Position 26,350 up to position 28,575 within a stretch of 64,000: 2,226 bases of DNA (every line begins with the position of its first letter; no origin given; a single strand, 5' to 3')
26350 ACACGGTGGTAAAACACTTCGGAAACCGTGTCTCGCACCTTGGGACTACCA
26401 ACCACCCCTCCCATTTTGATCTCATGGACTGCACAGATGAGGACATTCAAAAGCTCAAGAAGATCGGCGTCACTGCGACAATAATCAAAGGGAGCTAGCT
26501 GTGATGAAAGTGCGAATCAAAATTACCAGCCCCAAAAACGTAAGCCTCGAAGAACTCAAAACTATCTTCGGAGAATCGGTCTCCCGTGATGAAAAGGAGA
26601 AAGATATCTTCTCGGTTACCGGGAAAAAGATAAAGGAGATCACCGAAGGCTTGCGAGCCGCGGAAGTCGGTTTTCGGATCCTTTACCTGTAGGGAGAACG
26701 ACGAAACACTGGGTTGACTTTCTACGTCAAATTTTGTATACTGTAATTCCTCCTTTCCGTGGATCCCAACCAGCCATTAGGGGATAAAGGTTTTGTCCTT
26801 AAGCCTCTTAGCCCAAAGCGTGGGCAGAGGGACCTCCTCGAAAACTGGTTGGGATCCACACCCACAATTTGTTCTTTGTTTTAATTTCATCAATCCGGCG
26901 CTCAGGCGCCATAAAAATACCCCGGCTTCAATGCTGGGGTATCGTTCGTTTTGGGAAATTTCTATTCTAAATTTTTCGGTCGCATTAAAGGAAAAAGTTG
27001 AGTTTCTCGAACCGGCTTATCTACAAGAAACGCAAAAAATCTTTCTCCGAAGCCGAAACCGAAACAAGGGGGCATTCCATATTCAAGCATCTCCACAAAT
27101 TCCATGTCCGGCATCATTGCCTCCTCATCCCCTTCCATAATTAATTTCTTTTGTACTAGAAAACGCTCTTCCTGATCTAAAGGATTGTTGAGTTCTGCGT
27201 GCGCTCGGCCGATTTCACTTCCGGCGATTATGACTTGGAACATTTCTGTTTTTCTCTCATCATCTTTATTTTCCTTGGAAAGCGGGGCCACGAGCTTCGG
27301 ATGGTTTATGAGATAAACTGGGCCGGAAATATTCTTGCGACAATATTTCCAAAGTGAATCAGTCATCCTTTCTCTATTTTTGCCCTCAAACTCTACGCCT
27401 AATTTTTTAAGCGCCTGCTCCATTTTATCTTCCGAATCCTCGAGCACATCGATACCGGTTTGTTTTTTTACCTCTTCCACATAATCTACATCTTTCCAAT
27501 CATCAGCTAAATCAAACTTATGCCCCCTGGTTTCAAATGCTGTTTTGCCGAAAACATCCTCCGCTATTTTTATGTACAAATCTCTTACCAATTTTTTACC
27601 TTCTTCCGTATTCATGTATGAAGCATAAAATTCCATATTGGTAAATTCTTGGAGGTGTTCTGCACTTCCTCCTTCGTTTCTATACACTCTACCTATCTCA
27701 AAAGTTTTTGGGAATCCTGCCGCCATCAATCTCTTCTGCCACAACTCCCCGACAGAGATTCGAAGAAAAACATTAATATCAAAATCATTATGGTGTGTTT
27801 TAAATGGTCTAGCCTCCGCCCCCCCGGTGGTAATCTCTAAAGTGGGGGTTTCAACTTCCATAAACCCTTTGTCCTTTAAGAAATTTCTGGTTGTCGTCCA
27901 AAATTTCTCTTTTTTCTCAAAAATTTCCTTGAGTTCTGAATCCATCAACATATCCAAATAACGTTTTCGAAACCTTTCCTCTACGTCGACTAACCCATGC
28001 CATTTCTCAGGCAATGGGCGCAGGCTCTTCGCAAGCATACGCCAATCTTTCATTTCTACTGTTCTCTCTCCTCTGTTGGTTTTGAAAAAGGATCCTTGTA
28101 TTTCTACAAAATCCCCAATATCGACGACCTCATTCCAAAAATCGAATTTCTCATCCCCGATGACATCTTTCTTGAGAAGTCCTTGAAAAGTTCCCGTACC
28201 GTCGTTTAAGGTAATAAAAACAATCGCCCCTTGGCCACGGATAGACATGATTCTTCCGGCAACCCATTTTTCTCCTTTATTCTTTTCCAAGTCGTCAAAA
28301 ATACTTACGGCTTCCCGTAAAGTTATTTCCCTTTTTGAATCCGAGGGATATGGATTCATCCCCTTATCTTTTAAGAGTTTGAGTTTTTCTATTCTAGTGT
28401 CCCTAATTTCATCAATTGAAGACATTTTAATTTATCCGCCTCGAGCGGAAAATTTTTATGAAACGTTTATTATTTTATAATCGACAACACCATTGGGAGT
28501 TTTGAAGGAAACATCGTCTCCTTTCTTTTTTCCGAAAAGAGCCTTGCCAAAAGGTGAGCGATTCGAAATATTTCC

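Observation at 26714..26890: Promoter-driven long-stem RNA with two anti-SD-like CCUCCU motifs downstream of two GC-elevated small ORFs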

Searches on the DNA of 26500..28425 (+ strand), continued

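Call 90: search_with_rna_model(model_id=R2, sources=[L083, L084, L085, L086, L087, L088, L089, L090, L091, L092, L093, L094, L095, L096, L097, L098, L099, L100, L101, L102, L103, L104, L105, L106, L107, L108, L109, L110, L111, L112, L113, L114, L115, L116, L117, L118, L119, L120, L121, L122, L123, L124, L125, L126, L127, L128, L129, L130, L131, L132, L133, L134, L135, L136, L137, L138, L139, L140, L141, L142, L143, L144, L145, L146, L147, L148, L149, L150, L151, L152, L153, L154, L155, L156, L157, L158, L159, L160, L161, L162], max_evalue=0.1)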
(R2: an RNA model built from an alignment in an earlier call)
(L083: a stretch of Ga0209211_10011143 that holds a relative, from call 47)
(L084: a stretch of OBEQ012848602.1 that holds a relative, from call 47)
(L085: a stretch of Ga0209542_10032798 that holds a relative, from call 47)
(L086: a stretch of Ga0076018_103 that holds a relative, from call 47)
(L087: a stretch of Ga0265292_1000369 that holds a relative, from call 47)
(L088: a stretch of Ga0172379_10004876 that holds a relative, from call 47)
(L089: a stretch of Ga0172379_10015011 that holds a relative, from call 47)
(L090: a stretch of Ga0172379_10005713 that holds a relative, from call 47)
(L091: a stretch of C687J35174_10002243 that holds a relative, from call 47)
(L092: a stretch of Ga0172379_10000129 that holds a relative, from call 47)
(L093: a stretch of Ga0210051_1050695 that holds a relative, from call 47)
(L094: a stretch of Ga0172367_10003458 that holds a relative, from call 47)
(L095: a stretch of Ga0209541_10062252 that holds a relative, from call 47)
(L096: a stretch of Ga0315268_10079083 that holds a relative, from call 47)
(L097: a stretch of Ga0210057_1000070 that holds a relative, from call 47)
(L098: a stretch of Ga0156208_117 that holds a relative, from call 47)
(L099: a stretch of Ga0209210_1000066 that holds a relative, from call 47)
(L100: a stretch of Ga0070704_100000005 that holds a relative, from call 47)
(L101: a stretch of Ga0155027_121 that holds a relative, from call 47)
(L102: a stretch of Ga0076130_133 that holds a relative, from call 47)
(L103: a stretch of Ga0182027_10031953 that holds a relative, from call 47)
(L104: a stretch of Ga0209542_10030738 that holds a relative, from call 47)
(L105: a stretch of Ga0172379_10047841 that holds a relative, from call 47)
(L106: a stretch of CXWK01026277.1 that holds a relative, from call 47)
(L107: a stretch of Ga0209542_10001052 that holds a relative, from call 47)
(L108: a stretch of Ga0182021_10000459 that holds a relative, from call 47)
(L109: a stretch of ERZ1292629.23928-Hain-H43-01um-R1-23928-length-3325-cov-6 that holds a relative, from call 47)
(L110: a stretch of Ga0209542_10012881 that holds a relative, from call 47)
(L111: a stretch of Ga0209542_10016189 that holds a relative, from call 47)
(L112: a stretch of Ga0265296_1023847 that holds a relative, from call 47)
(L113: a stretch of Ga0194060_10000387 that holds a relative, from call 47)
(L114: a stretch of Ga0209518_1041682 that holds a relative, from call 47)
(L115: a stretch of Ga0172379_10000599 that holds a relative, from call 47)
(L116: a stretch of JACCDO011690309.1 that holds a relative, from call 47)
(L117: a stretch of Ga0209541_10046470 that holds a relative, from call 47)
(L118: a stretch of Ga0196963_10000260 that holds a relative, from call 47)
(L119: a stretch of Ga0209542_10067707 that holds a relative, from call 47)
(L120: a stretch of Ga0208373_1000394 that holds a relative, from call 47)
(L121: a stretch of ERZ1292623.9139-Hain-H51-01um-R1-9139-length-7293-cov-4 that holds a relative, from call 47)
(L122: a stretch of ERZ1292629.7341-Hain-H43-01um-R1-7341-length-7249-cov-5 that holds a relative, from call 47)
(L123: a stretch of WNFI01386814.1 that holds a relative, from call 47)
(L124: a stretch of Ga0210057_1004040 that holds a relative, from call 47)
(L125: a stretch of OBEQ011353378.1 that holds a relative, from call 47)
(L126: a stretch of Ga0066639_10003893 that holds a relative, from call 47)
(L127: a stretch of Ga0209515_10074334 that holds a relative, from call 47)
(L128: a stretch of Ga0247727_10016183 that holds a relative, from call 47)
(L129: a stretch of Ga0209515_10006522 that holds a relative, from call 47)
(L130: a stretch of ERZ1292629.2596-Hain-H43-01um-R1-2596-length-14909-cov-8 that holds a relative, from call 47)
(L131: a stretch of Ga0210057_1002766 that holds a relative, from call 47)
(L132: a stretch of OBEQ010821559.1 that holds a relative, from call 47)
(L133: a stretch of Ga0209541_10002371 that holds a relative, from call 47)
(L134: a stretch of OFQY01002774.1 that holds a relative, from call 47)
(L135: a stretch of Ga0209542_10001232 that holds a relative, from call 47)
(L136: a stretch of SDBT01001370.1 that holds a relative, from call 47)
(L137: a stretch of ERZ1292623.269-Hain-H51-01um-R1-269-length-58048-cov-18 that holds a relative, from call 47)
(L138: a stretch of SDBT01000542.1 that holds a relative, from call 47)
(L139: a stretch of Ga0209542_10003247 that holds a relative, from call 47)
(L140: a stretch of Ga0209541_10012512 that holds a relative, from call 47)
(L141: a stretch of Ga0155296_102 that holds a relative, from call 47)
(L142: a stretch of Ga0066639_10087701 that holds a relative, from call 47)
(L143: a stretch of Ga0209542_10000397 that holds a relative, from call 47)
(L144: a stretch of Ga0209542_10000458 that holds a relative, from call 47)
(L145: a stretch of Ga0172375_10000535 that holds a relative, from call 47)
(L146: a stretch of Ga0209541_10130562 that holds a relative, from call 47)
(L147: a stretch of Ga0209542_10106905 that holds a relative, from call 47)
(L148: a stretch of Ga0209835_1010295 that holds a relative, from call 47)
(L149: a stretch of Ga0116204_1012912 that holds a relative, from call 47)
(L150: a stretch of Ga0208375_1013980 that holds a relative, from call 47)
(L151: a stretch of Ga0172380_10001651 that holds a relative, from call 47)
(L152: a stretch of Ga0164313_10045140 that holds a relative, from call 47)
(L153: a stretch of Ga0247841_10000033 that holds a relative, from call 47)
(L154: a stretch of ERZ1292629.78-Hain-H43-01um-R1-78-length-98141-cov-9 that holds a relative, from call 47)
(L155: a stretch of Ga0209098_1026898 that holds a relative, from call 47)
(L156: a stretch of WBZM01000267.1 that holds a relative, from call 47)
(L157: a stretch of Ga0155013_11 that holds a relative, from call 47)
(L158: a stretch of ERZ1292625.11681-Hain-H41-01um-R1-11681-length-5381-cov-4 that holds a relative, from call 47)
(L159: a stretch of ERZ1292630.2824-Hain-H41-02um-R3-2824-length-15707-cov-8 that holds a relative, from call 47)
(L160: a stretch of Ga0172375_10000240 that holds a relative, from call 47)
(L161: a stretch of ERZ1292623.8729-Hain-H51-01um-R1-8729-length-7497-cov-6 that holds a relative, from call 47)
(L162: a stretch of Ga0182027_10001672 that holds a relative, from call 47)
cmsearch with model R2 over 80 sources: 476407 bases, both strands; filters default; matches with E-value up to 0.1: 19.
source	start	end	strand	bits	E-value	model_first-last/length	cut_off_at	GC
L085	5025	5108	-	78.9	3.3e-17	1-81/81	no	0.46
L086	5025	5108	-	78.9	3.3e-17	1-81/81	no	0.46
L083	2013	2097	-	60.8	2.1e-12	1-81/81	no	0.48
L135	4471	4551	-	60.1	3.4e-12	1-81/81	no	0.36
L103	5422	5498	-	54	1.4e-10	1-81/81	no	0.45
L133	4474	4556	-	51.3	7.1e-10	1-81/81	no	0.46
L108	4568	4640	-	32.2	8.5e-05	1-81/81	no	0.36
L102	4694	4766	-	31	0.00018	1-81/81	no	0.33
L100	4466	4540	-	30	0.00034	1-81/81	no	0.44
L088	4470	4585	-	28.7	0.00073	1-81/81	no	0.53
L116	6146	6216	-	28.5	0.00085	1-81/81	no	0.39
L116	4689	4757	-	27.9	0.0012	1-81/81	no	0.35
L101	6016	6078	-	27.2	0.0018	17-76/81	no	0.46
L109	2809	2894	-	26.9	0.0023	1-81/81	no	0.43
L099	5006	5083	-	26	0.0039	1-81/81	no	0.44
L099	5935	6010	-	26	0.004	1-81/81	no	0.43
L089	4505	4620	-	23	0.024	1-81/81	no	0.51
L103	4471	4543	-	22.4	0.035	1-81/81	no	0.36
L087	5130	5203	-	21.1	0.077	1-81/81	no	0.36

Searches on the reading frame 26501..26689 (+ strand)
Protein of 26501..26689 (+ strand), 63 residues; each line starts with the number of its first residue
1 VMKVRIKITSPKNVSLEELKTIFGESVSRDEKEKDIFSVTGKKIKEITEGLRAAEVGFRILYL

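Call 10: search_protein_families(library=pfam, proteins=[window:26501-26689:+], max_evalue=1)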
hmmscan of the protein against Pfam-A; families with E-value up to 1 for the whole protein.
seq(63 aa): 2 families
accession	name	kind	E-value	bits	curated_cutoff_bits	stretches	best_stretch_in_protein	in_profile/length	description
PF24731.1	DUF7683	-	0.028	15.1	27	1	12-49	21-57/73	Domain of unknown function (DUF7683)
PF07797.19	DUF1639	-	0.036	14.5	22.2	1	28-44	2-18/50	Protein of unknown function (DUF1639)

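Call 11: search_protein_families(library=ncbifam, proteins=[window:26501-26689:+], max_evalue=1)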
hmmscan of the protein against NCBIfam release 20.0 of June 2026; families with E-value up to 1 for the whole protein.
seq(63 aa): 0 families

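Call 13: find_homologous_proteins(query=window:26501-26689:+, max_evalue=0.01)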
Query seq(63 aa) (63 aa): 2 proteins with E <= 0.01 among 3 candidates.
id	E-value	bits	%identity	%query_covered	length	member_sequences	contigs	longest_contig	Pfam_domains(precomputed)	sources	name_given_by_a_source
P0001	2.9e-30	120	100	98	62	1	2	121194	-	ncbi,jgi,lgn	ncbi:MAG: hypothetical protein WC609_01205 [Candidatus Paceibacterota bacterium]|jgi:hypothetical pr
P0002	2.0e-24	101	84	98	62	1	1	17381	-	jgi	jgi:hypothetical protein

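Call 15: find_encoding_contigs(protein=P0002, flank=5000)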
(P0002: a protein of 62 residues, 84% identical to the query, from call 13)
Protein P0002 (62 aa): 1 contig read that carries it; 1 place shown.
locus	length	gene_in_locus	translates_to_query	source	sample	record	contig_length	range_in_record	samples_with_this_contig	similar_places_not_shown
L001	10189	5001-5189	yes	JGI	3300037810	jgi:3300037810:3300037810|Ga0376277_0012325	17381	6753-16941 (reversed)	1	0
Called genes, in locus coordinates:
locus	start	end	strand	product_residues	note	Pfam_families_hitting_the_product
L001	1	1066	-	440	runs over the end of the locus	PF08245:Mur_ligase_M, PF02875:Mur_ligase_C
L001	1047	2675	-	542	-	PF03717:PBP_dimer, PF00905:Transpeptidase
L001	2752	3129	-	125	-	-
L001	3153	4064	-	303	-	PF01795:Methyltransf_5, PF01728:FtsJ (faint)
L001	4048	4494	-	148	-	PF02381:MraZ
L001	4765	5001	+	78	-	-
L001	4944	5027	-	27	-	-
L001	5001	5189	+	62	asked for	-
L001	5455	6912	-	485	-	PF01336:tRNA_anti-codon, PF00152:tRNA-synt_2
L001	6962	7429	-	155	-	PF03449:GreA_GreB_N, PF01272:GreA_GreB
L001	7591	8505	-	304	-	PF00291:PALP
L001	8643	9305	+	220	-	-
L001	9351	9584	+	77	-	-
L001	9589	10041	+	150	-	PF02130:YbeY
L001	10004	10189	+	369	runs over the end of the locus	PF02491:SHS2_FTSA, PF11104:PilM_2, PF14450:FtsA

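Call 16: find_encoding_contigs(protein=P0001, flank=3000)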
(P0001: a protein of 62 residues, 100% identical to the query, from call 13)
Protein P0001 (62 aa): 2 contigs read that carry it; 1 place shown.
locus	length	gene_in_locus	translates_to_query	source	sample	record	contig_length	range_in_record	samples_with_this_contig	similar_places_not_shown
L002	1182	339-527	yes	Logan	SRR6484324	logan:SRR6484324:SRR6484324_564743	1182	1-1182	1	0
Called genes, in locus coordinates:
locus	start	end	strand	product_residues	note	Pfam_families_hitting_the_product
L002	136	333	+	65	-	-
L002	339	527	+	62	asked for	-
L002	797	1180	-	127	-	?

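Call 27: find_related_loci(query=A2, collection=genome_contigs, flank=3000)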
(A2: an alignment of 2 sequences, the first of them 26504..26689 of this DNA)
Query A2 (62 aa) in genome_contigs; peptide patterns used: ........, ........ (x = any residue, [..] = any of these).
136 stretches matched a pattern, but none encodes a relative of the query by tblastn (E <= 1e-3).

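Call 58: find_homologous_proteins(query=A6, max_evalue=0.001)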
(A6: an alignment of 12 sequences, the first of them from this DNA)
Query A6 (12 sequences) (62 aa, profile of the alignment): 8 proteins with E <= 0.001 among 347 candidates.
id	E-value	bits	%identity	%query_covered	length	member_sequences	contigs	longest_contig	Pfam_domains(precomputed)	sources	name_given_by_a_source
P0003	5.3e-15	73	-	-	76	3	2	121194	-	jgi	jgi:hypothetical protein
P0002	2.5e-11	62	84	100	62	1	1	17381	-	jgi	jgi:hypothetical protein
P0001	3.1e-11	61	100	100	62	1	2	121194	-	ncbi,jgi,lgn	ncbi:MAG: hypothetical protein WC609_01205 [Candidatus Paceibacterota bacterium]|jgi:hypothetical pr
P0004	9.0e-10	57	-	-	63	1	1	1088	-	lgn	-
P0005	1.6e-9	56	-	-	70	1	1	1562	-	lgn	-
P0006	5.6e-8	51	-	-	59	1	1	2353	-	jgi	jgi:hypothetical protein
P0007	2.4e-7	49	43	11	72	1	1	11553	-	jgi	-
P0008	8.5e-6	44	-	-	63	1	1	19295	-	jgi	-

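Call 73: predict_structure(alignment_id=A7)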
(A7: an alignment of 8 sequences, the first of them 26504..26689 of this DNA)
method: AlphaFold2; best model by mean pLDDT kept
length: 62 residues; sequences in the alignment: 8
mean_pLDDT: 86.4   pTM: 0.68
mean pLDDT of the five models: 86.4, 86.0, 85.8, 84.8, 83.2
residues with pLDDT >= 90: 19; 70-90: 40; 50-70: 3; < 50: 0
segments of 3 or more residues with pLDDT < 50: none
pLDDT, mean of each block of 10 residues (from residue 1): 85 84 88 88 90 89 66
secondary structure, 60 per line:
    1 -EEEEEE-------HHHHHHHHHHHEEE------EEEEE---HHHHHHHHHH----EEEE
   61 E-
elements in order: E2-7 H15-25 E26-28 E35-39 H43-52 E57-61

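Call 95: search_protein_representatives(alignment_id=A7)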
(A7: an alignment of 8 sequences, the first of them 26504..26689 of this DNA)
Query: 8 sequences, 63 profile positions. Proteins with E-value up to 0.001 (for the whole library): 8; up to 1e-10: 4; up to 1e-30: 0. The best 8 are listed.
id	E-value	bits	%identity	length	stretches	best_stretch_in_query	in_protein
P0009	1.3e-21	92.4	-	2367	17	28-45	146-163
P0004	3.0e-21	91.2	-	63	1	1-62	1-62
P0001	4.2e-19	84.3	-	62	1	1-62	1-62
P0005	3.3e-16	75.1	-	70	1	1-62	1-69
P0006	6.5e-10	54.9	-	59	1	9-58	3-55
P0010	8.9e-07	44.8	-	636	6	29-48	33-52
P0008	5.6e-06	42.3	-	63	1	13-63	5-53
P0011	1.1e-05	41.4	-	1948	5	12-47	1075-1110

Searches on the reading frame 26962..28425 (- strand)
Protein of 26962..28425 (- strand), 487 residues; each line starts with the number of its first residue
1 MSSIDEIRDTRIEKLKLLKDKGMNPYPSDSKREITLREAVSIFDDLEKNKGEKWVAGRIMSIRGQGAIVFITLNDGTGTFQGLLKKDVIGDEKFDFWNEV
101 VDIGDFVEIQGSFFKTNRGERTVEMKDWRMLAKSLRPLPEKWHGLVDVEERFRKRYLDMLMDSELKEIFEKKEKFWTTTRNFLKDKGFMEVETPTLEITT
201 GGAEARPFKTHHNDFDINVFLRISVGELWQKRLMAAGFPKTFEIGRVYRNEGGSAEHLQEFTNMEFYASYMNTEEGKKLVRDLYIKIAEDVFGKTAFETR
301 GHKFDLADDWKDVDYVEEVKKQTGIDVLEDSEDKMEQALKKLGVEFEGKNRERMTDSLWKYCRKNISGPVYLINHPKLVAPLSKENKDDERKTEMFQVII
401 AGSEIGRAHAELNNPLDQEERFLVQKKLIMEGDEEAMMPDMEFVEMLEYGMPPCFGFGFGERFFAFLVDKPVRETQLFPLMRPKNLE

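Call 10: search_protein_families(library=pfam, proteins=[window:26962-28425:-], max_evalue=1)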
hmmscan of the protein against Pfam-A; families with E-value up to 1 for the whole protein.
window:26962-28425:- (487 aa): 4 families
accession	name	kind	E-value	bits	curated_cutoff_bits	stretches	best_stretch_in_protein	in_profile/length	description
PF00152.25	tRNA-synt_2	-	2.1e-60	204.9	25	1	148-481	2-307/308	tRNA synthetases class II (D, K and N)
PF01336.31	tRNA_anti-codon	-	1.1e-13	51.4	27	1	54-130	2-74/75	OB-fold nucleic acid binding domain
PF01409.25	tRNA-synt_2d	-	0.0014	18.6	19.8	1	216-288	78-154/246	tRNA synthetases class II core domain (F)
PF14947.12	HTH_45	-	0.032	14.7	25.5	0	153-179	36-60/77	Winged helix-turn-helix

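Call 28: find_related_loci(query=window:26965-28425:-, collection=genome_contigs, flank=4000)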
Query window:26965-28425:- (487 aa) in genome_contigs; peptide patterns used: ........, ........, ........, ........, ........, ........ (x = any residue, [..] = any of these).
599 stretches matched a pattern (row limit reached: there are more); 579 encode a relative of the query (tblastn E <= 1e-3); the best 80 are kept; 80 distinct loci.
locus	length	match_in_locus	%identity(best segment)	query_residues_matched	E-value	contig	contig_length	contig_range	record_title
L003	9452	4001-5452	85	1-484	0e+0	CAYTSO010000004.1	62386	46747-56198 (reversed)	MAG TPA_asm: uncultured Candidatus Saccharibacteria bacterium isolate SRP319275_co4_162 genome assembly, contig: NODE_25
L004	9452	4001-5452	84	1-484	0e+0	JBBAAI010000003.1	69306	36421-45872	MAG: Candidatus Paceibacterota bacterium isolate SO_2017_GW3_38 scaffold_368_c1_OW296A_2017, whole genome shotgun sequen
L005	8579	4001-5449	86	1-483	0e+0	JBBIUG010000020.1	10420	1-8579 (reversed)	MAG: Candidatus Nomurabacteria bacterium isolate STF170223_bin_48 NODE_1386_length_10420_cov_4.011674, whole genome shot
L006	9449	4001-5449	86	1-483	0e+0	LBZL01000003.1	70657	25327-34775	MAG: Candidatus Nomurabacteria bacterium GW2011_GWB1_40_7 UU13_C0003, whole genome shotgun sequence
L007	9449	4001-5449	82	1-483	0e+0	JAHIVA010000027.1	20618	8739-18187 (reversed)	MAG: Patescibacteria group bacterium isolate MM_PC_MetaG.mb.47 MM_PC_MetaG.mb.47_k141_661596, whole genome shotgun seque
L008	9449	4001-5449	81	1-483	0e+0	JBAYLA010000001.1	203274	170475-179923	MAG: Candidatus Paceibacterota bacterium isolate SO_2016_GW1_92 scaffold00129_OW334_2016, whole genome shotgun sequence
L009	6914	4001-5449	81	1-483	0e+0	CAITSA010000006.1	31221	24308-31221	uncultured bacterium isolate AlinenLipids_bin-4835 genome assembly, contig: bin-4835:06/31, whole genome shotgun sequenc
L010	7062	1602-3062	73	1-487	0e+0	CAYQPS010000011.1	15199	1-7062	MAG TPA_asm: uncultured Candidatus Saccharibacteria bacterium isolate SRP136066_co1_148 genome assembly, contig: NODE_43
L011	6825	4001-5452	70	1-485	0e+0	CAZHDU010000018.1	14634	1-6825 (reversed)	MAG TPA_asm: uncultured Candidatus Saccharibacteria bacterium isolate SRP278252_co1_273 genome assembly, contig: NODE_71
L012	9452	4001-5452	72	1-484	0e+0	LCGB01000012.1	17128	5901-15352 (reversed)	MAG: Candidatus Nomurabacteria bacterium GW2011_GWB1_43_19 UV85_C0012, whole genome shotgun sequence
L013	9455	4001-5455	71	1-485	0e+0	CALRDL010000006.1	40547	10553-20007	MAG: Candidatus Nomurabacteria bacterium isolate TH-11nov19-85 genome assembly, contig: TH-11nov19-C2155, whole genome s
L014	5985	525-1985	71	1-487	0e+0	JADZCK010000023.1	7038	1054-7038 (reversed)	MAG: Candidatus Nomurabacteria bacterium isolate SJ72 c_000000816611, whole genome shotgun sequence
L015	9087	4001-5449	71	1-483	0e+0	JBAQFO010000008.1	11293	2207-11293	MAG: Minisyncoccia bacterium isolate MFD12003_ilm_asm_bin26 k127_115185, whole genome shotgun sequence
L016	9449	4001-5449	70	1-483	0e+0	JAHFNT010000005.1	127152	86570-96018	MAG: Candidatus Nomurabacteria bacterium isolate nzgw487 NODE_108_length_127153_cov_5.038156, whole genome shotgun seque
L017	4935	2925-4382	69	1-487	0e+0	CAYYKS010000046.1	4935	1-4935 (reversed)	MAG TPA_asm: uncultured Candidatus Saccharibacteria bacterium isolate SRP286056_co2_192 genome assembly, contig: NODE_29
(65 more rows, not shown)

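Call 47: find_related_loci(query=window:26965-28425:-, collection=metagenome_contigs, flank=3000)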
Query window:26965-28425:- (487 aa) in metagenome_contigs; peptide patterns used: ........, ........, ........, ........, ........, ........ (x = any residue, [..] = any of these).
599 stretches matched a pattern (row limit reached: there are more); 549 encode a relative of the query (tblastn E <= 1e-3); the best 80 are kept; 80 distinct loci.
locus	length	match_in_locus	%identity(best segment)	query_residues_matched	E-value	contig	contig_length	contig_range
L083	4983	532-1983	89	1-484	0e+0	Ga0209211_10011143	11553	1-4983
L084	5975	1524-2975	86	1-484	0e+0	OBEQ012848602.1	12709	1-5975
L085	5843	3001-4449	86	1-483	0e+0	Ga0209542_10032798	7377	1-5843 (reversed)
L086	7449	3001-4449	86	1-483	0e+0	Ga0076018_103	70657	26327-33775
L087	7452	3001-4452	84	1-484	0e+0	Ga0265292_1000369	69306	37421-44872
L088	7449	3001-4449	83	1-483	0e+0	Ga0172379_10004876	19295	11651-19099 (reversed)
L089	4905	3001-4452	81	1-484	0e+0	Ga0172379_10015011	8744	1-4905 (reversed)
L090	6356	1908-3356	82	1-483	0e+0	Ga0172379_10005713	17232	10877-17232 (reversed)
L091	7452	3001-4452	83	1-484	0e+0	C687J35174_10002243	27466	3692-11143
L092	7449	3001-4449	81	1-483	0e+0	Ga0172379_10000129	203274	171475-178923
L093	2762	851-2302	79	1-484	0e+0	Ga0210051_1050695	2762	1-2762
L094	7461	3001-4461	78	1-487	0e+0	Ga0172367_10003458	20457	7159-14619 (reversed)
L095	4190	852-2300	81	1-483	0e+0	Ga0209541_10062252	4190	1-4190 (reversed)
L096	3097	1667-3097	76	1-477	0e+0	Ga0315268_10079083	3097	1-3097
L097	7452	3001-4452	77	1-484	0e+0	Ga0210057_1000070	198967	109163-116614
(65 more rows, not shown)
